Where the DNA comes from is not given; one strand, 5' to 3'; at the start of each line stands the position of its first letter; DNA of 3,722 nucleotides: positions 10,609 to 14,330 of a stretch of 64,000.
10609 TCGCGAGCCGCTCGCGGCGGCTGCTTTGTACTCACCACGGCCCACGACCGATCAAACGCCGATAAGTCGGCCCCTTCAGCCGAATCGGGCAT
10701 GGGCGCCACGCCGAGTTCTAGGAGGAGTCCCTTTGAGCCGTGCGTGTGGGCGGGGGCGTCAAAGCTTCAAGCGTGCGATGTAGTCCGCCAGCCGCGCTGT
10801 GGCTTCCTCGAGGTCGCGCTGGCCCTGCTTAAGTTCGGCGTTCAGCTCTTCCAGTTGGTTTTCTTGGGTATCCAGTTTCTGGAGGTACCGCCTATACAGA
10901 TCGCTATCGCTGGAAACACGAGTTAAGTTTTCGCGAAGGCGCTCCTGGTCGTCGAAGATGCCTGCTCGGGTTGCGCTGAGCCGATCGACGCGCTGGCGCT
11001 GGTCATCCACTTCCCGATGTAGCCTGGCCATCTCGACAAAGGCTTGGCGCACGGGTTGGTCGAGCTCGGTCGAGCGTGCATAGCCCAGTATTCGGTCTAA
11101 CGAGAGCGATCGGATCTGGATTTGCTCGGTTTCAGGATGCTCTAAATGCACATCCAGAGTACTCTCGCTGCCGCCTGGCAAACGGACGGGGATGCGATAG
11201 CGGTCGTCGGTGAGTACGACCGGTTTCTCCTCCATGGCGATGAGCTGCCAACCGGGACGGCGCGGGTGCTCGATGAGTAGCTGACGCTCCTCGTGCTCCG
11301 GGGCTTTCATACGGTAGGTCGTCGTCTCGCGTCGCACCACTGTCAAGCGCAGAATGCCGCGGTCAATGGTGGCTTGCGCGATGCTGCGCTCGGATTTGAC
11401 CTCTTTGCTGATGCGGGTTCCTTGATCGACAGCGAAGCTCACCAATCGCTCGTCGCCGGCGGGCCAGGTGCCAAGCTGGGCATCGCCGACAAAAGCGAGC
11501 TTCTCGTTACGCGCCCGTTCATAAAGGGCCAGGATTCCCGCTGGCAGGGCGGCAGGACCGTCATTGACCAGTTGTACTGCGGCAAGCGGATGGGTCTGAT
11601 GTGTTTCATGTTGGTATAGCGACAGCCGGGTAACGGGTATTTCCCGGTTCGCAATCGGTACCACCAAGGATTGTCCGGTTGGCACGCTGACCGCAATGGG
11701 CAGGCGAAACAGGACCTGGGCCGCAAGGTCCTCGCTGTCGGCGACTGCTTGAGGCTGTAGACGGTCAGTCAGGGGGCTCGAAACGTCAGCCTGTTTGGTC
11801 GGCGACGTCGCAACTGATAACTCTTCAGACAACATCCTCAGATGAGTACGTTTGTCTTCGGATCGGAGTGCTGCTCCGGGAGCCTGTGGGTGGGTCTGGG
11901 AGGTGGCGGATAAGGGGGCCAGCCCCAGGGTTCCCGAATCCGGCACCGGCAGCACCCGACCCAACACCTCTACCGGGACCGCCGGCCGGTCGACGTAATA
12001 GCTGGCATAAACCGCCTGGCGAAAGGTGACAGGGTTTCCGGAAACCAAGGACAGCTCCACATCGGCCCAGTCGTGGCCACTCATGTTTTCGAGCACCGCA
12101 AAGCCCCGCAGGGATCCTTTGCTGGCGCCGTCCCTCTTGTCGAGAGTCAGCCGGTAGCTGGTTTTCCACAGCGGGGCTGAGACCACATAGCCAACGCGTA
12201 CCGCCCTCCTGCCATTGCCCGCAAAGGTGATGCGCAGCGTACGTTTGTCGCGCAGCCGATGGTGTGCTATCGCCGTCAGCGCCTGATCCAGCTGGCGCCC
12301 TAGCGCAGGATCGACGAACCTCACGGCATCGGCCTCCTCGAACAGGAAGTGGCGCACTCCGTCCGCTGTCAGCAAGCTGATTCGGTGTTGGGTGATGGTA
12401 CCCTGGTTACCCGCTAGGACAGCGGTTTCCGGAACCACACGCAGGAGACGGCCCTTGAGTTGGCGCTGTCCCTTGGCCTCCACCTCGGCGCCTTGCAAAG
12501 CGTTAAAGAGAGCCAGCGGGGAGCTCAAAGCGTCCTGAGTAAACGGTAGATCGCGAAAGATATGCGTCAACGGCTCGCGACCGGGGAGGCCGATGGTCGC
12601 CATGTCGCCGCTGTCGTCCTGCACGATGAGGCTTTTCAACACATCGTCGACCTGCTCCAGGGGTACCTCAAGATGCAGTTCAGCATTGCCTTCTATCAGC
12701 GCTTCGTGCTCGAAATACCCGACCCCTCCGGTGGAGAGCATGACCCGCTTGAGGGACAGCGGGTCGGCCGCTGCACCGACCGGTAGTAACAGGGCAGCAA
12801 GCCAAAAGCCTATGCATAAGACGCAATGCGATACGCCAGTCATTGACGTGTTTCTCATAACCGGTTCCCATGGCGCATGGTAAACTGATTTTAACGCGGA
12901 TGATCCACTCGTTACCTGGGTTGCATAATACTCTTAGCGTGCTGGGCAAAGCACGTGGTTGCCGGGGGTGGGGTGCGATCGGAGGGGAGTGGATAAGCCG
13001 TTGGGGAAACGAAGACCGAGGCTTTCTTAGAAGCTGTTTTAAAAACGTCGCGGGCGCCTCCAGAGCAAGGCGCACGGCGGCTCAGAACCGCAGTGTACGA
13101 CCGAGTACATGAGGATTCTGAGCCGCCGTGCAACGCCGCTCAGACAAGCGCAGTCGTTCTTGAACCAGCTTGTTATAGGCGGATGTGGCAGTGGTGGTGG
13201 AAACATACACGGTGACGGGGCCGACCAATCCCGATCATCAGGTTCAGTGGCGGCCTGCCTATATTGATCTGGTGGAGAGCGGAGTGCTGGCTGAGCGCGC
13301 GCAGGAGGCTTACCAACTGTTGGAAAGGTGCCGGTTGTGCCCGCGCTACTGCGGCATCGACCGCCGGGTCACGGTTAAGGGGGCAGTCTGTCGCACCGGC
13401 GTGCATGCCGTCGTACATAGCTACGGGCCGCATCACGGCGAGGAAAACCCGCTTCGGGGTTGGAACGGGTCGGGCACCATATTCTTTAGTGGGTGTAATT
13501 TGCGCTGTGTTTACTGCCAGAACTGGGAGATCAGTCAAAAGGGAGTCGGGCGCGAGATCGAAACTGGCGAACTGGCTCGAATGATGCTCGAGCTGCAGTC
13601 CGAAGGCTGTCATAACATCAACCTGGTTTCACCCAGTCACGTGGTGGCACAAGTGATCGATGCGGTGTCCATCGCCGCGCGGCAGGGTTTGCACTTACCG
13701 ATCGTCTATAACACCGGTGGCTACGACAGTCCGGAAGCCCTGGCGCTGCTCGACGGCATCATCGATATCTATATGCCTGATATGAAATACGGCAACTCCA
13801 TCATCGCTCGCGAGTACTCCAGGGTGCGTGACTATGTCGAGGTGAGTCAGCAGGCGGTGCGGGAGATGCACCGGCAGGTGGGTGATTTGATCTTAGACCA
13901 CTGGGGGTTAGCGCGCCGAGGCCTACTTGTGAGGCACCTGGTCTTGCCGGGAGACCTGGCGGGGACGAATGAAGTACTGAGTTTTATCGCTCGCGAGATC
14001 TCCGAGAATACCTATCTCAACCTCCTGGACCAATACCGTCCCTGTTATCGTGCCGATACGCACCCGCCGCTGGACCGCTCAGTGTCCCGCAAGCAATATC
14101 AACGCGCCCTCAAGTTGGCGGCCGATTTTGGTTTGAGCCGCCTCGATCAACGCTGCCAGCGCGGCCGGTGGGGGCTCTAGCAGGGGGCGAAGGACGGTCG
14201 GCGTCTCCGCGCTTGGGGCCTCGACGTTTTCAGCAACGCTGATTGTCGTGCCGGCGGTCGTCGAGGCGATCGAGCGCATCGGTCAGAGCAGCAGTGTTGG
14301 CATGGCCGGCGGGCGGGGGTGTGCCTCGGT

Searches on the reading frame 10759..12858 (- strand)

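Call 13: search_protein_families(library=pfam, proteins=[window:10759-12858:-])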
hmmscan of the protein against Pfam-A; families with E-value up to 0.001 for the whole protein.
window:10759-12858:- (699 aa): 1 family
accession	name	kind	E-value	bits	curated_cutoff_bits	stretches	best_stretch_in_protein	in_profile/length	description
PF13598.12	DUF4139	-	4.8e-08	33.4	31.8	1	220-530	1-150/205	Domain of unknown function (DUF4139)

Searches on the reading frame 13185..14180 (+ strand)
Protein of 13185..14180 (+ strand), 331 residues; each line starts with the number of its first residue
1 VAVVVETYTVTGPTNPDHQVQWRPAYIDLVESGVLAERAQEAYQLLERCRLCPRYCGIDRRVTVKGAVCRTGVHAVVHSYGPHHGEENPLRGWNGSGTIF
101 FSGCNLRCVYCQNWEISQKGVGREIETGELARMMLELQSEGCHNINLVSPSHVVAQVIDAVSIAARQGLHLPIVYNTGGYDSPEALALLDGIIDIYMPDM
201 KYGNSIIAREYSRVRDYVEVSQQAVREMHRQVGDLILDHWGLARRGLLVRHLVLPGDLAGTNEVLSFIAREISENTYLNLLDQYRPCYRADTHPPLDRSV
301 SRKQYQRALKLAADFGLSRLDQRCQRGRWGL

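Call 13: search_protein_families(library=pfam, proteins=[window:13185-14180:+])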
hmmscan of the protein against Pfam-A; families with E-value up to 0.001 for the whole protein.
window:13185-14180:+ (331 aa): 2 families
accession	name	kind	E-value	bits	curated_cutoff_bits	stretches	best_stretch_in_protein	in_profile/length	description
PF04055.27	Radical_SAM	-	4.9e-12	46.8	29.5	1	99-230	2-138/166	Radical SAM superfamily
PF13353.11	Fer4_12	-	5.5e-05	23.9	22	1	98-148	9-59/137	4Fe-4S single cluster domain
